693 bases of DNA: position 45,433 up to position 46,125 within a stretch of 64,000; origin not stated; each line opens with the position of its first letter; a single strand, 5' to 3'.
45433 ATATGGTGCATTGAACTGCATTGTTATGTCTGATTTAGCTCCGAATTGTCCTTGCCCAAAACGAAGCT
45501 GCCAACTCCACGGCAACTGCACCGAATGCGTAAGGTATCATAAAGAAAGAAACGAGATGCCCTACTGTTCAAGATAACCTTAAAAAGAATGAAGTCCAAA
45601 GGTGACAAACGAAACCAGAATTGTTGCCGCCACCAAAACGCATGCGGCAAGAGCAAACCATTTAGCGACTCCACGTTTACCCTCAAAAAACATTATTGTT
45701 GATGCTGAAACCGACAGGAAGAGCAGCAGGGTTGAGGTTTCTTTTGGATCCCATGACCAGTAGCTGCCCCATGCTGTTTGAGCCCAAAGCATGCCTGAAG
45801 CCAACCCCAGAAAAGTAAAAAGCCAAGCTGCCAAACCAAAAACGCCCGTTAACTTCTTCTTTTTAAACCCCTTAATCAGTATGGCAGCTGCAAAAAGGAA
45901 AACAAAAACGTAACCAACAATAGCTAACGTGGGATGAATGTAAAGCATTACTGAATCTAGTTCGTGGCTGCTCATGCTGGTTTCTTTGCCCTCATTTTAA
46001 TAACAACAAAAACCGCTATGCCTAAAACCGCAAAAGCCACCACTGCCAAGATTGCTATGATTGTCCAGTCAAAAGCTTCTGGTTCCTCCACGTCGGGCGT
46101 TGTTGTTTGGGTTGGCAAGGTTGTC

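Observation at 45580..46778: Translationally coupled CxxCH surface protein plus a 131-aa minimal CcsA-like heme-handling protein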

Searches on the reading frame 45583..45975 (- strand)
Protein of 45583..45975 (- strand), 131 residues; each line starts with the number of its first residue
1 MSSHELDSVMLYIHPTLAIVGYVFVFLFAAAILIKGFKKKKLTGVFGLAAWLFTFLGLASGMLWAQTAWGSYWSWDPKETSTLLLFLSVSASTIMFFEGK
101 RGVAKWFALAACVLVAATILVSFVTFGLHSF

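Call 3: search_protein_families(library=pfam, proteins=[window:45583-45975:-], max_evalue=1)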
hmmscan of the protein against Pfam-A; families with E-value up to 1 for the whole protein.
window:45583-45975:- (131 aa): 3 families
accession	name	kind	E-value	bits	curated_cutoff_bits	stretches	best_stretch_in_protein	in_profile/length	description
PF01578.25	Cytochrom_C_asm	-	5.2e-18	65.9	29.9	1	3-127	64-203/212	Cytochrome C assembly protein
PF09990.14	DUF2231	-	0.018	15.5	26.4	1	17-102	41-126/139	Predicted membrane protein (DUF2231)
PF04123.18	DUF373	-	0.41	10.5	28.3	1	33-124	210-286/335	Domain of unknown function (DUF373)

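Call 4: search_protein_families(library=ncbifam, proteins=[window:45583-45975:-], max_evalue=1)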
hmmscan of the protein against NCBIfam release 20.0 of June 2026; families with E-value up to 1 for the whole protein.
window:45583-45975:- (131 aa): 6 families
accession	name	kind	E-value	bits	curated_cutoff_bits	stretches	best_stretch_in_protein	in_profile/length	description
TIGR03144.1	cytochr_II_ccsB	equivalog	2.4e-13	50.4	187.6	1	51-131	168-251/252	c-type cytochrome biogenesis protein CcsB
TIGR01191.1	ccmC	subfamily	3e-10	40.3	186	1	10-125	12-130/184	heme ABC transporter permease CcmC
TIGR00353.1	nrfE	subfamily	5.2e-08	32.2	569.05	1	6-124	112-240/578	heme lyase CcmF/NrfE family subunit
TIGR03145.1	cyt_nit_nrfE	subfamily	4.6e-07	28.9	927.3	1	6-124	164-292/631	heme lyase NrfEFG subunit NrfE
NF007691.0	PRK10369.1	subfamily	3e-06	26.3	394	1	8-116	168-286/573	heme lyase NrfEFG subunit NrfE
NF033925.0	pora_1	subfamily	0.24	11.4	50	0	18-31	18-31/42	PorA family porin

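Call 8: find_homologous_proteins(query=window:45583-45975:-, max_evalue=0.001)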
Query window:45583-45975:- (131 aa): 312 proteins with E <= 0.001 among 408 candidates; the best 120 are listed.
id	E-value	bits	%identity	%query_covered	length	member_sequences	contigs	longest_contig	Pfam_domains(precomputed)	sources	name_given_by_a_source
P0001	8.3e-77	273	100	100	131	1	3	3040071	PF01578.26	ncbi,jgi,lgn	ncbi:MAG: cytochrome c biogenesis protein CcsA [Candidatus Bathyarchaeia archaeon]|jgi:ABC-type tran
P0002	1.2e-64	234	85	100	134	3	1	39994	PF01578.26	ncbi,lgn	-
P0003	8.4e-59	215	77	100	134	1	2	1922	PF01578.26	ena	-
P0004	9.8e-59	215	84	93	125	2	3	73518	PF01578.26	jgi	jgi:ABC-type transport system involved in cytochrome c biogenesis permease subunit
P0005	7.7e-57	209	74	98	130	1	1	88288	PF01578.26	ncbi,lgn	-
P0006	1.4e-56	208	73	100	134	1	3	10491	PF01578.26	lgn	-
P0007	5.4e-56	206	74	100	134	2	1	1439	PF01578.26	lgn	-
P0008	1.2e-55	205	79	93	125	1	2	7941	PF01578.26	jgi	jgi:ABC-type transport system involved in cytochrome c biogenesis permease subunit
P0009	2.8e-55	204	71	98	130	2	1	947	PF01578.26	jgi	jgi:ABC-type transport system involved in cytochrome c biogenesis permease subunit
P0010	7.1e-55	203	72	98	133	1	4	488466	PF01578.26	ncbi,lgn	-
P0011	2.1e-54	201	72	98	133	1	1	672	PF01578.26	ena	-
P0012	2.8e-54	201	70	98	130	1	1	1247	PF01578.26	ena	-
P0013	4.0e-54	200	73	100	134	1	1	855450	PF01578.26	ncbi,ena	-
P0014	9.6e-53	196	71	98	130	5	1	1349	PF01578.26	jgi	jgi:ABC-type transport system involved in cytochrome c biogenesis permease subunit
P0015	2.1e-49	185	65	98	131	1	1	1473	PF01578.26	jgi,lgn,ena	-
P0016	9.8e-49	183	69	93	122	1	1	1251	PF01578.26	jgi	jgi:ABC-type transport system involved in cytochrome c biogenesis permease subunit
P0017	2.7e-47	178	69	93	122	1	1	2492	PF01578.26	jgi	jgi:ABC-type transport system involved in cytochrome c biogenesis permease subunit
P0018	1.2e-46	176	62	98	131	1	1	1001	PF01578.26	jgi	jgi:ABC-type transport system involved in cytochrome c biogenesis permease subunit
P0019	2.9e-46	175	60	100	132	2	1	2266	PF01578.26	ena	-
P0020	4.5e-46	174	63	100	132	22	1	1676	PF01578.26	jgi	jgi:ABC-type transport system involved in cytochrome c biogenesis permease subunit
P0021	9.9e-46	173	62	100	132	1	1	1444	PF01578.26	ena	-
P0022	1.5e-45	172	63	100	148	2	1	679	PF01578.26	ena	-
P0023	2.1e-45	172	59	100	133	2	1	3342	PF01578.26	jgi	jgi:ABC-type transport system involved in cytochrome c biogenesis permease subunit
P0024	3.0e-45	171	59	100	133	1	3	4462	PF01578.26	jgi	jgi:ABC-type transport system involved in cytochrome c biogenesis permease subunit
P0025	3.0e-45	171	60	100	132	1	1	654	PF01578.26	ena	-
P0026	3.5e-45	171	61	100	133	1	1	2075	PF01578.26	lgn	-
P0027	5.8e-45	170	62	100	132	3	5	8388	PF01578.26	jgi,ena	jgi:ABC-type transport system involved in cytochrome c biogenesis permease subunit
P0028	1.0e-44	170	58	100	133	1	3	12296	PF01578.26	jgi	jgi:ABC-type transport system involved in cytochrome c biogenesis permease subunit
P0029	1.1e-44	170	60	100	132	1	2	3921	PF01578.26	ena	-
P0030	1.1e-44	170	63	100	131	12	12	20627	PF01578.26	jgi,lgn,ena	jgi:cytochrome c biogenesis factor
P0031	1.1e-44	170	64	98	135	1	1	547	PF01578.26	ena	-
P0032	1.5e-44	169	60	100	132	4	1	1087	PF01578.26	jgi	jgi:ABC-type transport system involved in cytochrome c biogenesis permease subunit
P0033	1.8e-44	169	58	100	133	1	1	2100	PF01578.26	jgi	jgi:ABC-type transport system involved in cytochrome c biogenesis permease subunit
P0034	1.9e-44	169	60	100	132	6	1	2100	PF01578.26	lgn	-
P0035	2.1e-44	169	62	100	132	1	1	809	PF01578.26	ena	-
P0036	2.3e-44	169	59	100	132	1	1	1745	PF01578.26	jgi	jgi:cytochrome c biogenesis factor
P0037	5.8e-44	167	62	98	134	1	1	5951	PF01578.26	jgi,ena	jgi:ABC-type transport system involved in cytochrome c biogenesis permease subunit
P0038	6.5e-44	167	60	100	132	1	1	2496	PF01578.26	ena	-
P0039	6.7e-44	167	60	98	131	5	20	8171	PF01578.26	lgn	-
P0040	7.4e-44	167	61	100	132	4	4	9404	PF01578.26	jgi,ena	-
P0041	9.3e-44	167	60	100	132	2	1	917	PF01578.26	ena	-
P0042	9.4e-44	167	60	100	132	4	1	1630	PF01578.26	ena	-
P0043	1.0e-43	166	60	100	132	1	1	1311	PF01578.26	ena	-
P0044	1.2e-43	166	60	98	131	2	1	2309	PF01578.26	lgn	-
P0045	1.4e-43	166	62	100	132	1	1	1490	PF01578.26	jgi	jgi:ABC-type transport system involved in cytochrome c biogenesis permease subunit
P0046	1.8e-43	166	62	98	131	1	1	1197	PF01578.26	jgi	jgi:ABC-type transport system involved in cytochrome c biogenesis permease subunit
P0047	3.6e-43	165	58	98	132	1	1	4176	PF01578.26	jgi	jgi:ABC-type transport system involved in cytochrome c biogenesis permease subunit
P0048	4.1e-43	164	58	98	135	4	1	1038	PF01578.26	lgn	-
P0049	5.9e-43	164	59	98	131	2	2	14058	PF01578.26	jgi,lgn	-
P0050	7.5e-43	164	60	100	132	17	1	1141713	PF01578.26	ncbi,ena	-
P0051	7.7e-43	164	59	98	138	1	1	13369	PF01578.26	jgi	jgi:ABC-type transport system involved in cytochrome c biogenesis permease subunit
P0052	8.7e-43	163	58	99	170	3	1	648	PF01578.26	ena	-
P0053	9.4e-43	163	60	100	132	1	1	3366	PF01578.26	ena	-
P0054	9.7e-43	163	59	100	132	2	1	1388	PF01578.26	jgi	jgi:ABC-type transport system involved in cytochrome c biogenesis permease subunit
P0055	1.1e-42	163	60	95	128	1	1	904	PF01578.26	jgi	jgi:ABC-type transport system involved in cytochrome c biogenesis permease subunit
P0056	1.2e-42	163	62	100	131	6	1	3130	PF01578.26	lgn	-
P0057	1.5e-42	163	60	100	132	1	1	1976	PF01578.26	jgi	jgi:cytochrome c biogenesis factor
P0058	1.8e-42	162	58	100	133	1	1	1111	PF01578.26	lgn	-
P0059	2.8e-42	162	59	100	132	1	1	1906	PF01578.26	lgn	-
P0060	3.7e-42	161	58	100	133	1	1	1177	PF01578.26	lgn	-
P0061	5.6e-42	161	59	100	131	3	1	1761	PF01578.26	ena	-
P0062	7.0e-42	161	60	100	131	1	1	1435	PF01578.26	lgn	-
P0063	7.2e-42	160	58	100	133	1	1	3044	PF01578.26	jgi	jgi:cytochrome c biogenesis factor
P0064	7.6e-42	160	60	100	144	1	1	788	PF01578.26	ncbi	-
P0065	7.8e-42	160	60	100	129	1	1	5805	PF01578.26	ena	-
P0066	8.6e-42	160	58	100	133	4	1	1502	PF01578.26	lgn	-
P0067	8.6e-42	160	63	93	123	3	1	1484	PF01578.26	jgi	jgi:ABC-type transport system involved in cytochrome c biogenesis permease subunit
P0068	9.8e-42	160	58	98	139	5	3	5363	PF01578.26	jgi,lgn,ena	-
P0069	1.5e-41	159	58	98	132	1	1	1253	PF01578.26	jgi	jgi:ABC-type transport system involved in cytochrome c biogenesis permease subunit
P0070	1.6e-41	159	62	93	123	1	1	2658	PF01578.26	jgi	jgi:ABC-type transport system involved in cytochrome c biogenesis permease subunit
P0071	1.6e-41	159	56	100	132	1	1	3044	PF01578.26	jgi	jgi:ABC-type transport system involved in cytochrome c biogenesis permease subunit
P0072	1.8e-41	159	58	100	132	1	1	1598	PF01578.26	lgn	-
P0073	1.9e-41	159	61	100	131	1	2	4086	PF01578.26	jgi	jgi:ABC-type transport system involved in cytochrome c biogenesis permease subunit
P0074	2.0e-41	159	60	100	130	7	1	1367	PF01578.26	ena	-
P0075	2.1e-41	159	60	100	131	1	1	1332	PF01578.26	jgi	jgi:ABC-type transport system involved in cytochrome c biogenesis permease subunit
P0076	2.1e-41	159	57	100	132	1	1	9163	PF01578.26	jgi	jgi:ABC-type transport system involved in cytochrome c biogenesis permease subunit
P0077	2.2e-41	159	59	100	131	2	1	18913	PF01578.26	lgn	-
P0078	2.3e-41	159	59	98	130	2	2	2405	PF01578.26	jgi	jgi:cytochrome c biogenesis factor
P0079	2.5e-41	159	58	100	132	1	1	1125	PF01578.26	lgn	-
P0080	2.8e-41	159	59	100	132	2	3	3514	PF01578.26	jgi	jgi:ABC-type transport system involved in cytochrome c biogenesis permease subunit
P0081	2.9e-41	159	59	93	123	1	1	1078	PF01578.26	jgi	jgi:ABC-type transport system involved in cytochrome c biogenesis permease subunit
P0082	3.3e-41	158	58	98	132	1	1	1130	PF01578.26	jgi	jgi:ABC-type transport system involved in cytochrome c biogenesis permease subunit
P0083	3.9e-41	158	59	100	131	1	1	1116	PF01578.26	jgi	jgi:ABC-type transport system involved in cytochrome c biogenesis permease subunit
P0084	5.0e-41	158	58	100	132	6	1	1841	PF01578.26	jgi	jgi:ABC-type transport system involved in cytochrome c biogenesis permease subunit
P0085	5.2e-41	158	60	100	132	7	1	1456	PF01578.26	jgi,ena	-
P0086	5.8e-41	158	59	100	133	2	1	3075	PF01578.26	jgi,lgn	jgi:ABC-type transport system involved in cytochrome c biogenesis permease subunit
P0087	6.8e-41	157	60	93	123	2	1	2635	PF01578.26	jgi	jgi:ABC-type transport system involved in cytochrome c biogenesis permease subunit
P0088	9.0e-41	157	56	99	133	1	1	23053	PF01578.26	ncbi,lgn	-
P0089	9.4e-41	157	53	100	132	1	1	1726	PF01578.26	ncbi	-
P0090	1.0e-40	157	55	100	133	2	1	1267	PF01578.26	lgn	-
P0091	1.0e-40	157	60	100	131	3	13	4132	PF01578.26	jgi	jgi:ABC-type transport system involved in cytochrome c biogenesis permease subunit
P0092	1.1e-40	157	58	100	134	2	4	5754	PF01578.26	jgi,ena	-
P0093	1.1e-40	157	57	100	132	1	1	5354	PF01578.26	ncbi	-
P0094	1.3e-40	156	58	100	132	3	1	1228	PF01578.26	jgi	jgi:ABC-type transport system involved in cytochrome c biogenesis permease subunit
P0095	1.5e-40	156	59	98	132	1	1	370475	PF01578.26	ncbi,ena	-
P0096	1.7e-40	156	55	100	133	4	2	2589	PF01578.26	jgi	jgi:ABC-type transport system involved in cytochrome c biogenesis permease subunit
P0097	1.7e-40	156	57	98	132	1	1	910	PF01578.26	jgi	jgi:ABC-type transport system involved in cytochrome c biogenesis permease subunit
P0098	2.0e-40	156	59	98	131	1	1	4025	PF01578.26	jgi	jgi:ABC-type transport system involved in cytochrome c biogenesis permease subunit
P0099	2.5e-40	155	59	100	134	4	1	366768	PF01578.26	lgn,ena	-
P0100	2.5e-40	155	61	100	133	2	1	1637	PF01578.26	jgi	jgi:ABC-type transport system involved in cytochrome c biogenesis permease subunit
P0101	2.8e-40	155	56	96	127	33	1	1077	PF01578.26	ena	-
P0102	3.2e-40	155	58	93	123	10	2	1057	PF01578.26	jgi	jgi:ABC-type transport system involved in cytochrome c biogenesis permease subunit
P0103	3.4e-40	155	57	100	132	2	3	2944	PF01578.26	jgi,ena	-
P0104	3.7e-40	155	61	93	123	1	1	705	PF01578.26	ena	-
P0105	3.7e-40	155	58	100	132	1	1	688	PF01578.26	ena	-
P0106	4.1e-40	155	56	100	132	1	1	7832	PF01578.26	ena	-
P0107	4.6e-40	155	58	100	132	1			PF01578.26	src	-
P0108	4.8e-40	155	56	100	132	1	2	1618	PF01578.26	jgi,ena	-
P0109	5.2e-40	154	58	100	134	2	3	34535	PF01578.26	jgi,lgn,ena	jgi:ABC-type transport system involved in cytochrome c biogenesis permease subunit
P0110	6.9e-40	154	56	100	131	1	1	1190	PF01578.26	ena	-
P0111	7.2e-40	154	61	93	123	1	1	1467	PF01578.26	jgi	jgi:ABC-type transport system involved in cytochrome c biogenesis permease subunit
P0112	9.2e-40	154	60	100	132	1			PF01578.26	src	-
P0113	9.9e-40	154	59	98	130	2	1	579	PF01578.26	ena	-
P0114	1.0e-39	154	56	100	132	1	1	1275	PF01578.26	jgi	jgi:ABC-type transport system involved in cytochrome c biogenesis permease subunit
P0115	1.0e-39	153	59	98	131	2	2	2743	PF01578.26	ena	-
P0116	1.1e-39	153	56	100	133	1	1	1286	PF01578.26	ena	-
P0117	1.2e-39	153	53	100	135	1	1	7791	PF01578.26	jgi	jgi:ABC-type transport system involved in cytochrome c biogenesis permease subunit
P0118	1.2e-39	153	57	98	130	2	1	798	PF01578.26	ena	-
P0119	1.2e-39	153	56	100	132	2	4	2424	PF01578.26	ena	-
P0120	1.4e-39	153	63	93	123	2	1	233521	PF01578.26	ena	-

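Call 9: find_encoding_contigs(protein=P0001, flank=10000, max_places=3)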
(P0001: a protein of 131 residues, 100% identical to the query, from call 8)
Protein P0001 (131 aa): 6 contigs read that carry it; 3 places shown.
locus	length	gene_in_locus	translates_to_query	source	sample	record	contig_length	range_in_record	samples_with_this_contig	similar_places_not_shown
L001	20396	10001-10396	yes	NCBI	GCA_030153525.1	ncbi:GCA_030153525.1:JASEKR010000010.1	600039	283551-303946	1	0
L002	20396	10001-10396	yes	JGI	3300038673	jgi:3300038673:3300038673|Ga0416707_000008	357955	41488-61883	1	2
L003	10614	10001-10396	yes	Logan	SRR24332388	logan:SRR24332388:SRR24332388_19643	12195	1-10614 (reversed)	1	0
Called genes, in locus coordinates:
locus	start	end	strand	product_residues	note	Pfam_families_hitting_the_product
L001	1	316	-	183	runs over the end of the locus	-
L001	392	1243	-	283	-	-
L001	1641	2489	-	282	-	-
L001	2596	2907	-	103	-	-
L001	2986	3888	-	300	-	-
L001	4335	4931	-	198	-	-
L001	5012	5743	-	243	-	PF04191:PEMT, PF04140:ICMT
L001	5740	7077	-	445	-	PF05048:NosD, PF13229:Beta_helix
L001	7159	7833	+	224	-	-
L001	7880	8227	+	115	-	-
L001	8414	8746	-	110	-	-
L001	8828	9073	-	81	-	-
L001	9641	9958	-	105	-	-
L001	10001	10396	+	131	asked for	PF01578:Cytochrom_C_asm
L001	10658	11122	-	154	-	-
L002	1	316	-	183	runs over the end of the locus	-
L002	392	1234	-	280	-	-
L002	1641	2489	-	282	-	-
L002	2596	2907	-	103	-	-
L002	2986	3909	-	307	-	-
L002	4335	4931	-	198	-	-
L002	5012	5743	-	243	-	PF04191:PEMT, PF04140:ICMT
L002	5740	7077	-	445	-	PF05048:NosD, PF13229:Beta_helix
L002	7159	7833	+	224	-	-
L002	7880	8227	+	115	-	-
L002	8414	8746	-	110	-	-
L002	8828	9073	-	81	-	-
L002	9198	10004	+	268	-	-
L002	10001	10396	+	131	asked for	PF01578:Cytochrom_C_asm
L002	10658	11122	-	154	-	-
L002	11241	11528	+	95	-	-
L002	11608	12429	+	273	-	PF05048:NosD, PF13229:Beta_helix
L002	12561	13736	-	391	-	PF00155:Aminotran_1_2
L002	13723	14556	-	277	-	PF01678:DAP_epimerase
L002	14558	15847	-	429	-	PF00278:Orn_DAP_Arg_deC, PF02784:Orn_Arg_deC_N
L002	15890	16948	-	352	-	PF01118:Semialdhyde_dh, PF02774:Semialdhyde_dhC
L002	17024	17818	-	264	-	PF01113:DapB_N, PF05173:DapB_C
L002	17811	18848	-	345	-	PF00701:DHDPS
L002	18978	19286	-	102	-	-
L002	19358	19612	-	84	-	-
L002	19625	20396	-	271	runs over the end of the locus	-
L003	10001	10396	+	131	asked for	PF01578:Cytochrom_C_asm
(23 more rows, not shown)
